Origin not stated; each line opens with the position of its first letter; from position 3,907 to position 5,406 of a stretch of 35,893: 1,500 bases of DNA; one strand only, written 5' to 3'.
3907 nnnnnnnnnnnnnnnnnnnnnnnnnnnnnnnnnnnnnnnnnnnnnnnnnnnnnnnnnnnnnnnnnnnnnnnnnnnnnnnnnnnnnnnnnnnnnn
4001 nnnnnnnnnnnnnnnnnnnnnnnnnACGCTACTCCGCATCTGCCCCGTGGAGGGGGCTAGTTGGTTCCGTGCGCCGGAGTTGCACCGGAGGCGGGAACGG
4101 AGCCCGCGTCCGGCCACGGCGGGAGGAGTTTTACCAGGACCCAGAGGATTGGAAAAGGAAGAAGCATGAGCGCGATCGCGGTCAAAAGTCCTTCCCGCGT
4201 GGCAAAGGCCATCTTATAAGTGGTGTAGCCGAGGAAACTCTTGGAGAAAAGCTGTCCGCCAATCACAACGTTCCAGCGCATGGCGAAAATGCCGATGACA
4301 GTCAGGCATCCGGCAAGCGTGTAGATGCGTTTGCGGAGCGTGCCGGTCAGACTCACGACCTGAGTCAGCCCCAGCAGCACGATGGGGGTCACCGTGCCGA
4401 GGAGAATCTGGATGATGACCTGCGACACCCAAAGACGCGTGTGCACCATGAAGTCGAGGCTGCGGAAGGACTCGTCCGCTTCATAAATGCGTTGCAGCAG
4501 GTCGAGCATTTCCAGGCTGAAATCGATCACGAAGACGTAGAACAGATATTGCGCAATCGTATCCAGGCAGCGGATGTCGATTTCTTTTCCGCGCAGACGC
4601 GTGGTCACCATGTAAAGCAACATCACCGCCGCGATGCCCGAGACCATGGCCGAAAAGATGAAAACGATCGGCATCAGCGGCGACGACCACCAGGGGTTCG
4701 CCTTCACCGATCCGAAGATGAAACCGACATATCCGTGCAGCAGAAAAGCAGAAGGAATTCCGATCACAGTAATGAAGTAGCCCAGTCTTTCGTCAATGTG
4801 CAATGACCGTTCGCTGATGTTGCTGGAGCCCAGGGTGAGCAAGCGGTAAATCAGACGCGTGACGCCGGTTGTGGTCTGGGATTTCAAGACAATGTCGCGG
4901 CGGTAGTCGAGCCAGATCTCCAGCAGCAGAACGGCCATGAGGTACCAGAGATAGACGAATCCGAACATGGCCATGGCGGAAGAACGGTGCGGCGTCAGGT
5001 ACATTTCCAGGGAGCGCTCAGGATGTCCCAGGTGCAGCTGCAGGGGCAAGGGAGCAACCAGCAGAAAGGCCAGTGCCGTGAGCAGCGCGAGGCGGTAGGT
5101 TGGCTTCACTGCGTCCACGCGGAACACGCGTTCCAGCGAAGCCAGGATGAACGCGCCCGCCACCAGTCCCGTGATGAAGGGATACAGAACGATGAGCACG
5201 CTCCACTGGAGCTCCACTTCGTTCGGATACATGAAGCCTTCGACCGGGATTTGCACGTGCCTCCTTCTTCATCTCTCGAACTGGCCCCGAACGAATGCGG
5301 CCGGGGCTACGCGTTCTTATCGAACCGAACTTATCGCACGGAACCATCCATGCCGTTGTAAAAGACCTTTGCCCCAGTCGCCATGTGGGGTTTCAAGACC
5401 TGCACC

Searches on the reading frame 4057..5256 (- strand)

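Call 95: search_protein_families(library=pfam, proteins=[window:4057-5256:-], max_evalue=0.0001)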
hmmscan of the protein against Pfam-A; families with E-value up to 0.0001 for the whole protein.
window:4057-5256:- (399 aa): 1 family
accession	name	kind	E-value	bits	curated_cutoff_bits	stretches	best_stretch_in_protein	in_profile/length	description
PF03916.19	NrfD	-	2.5e-39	136.2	25.8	1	15-337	8-311/313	Polysulphide reductase, NrfD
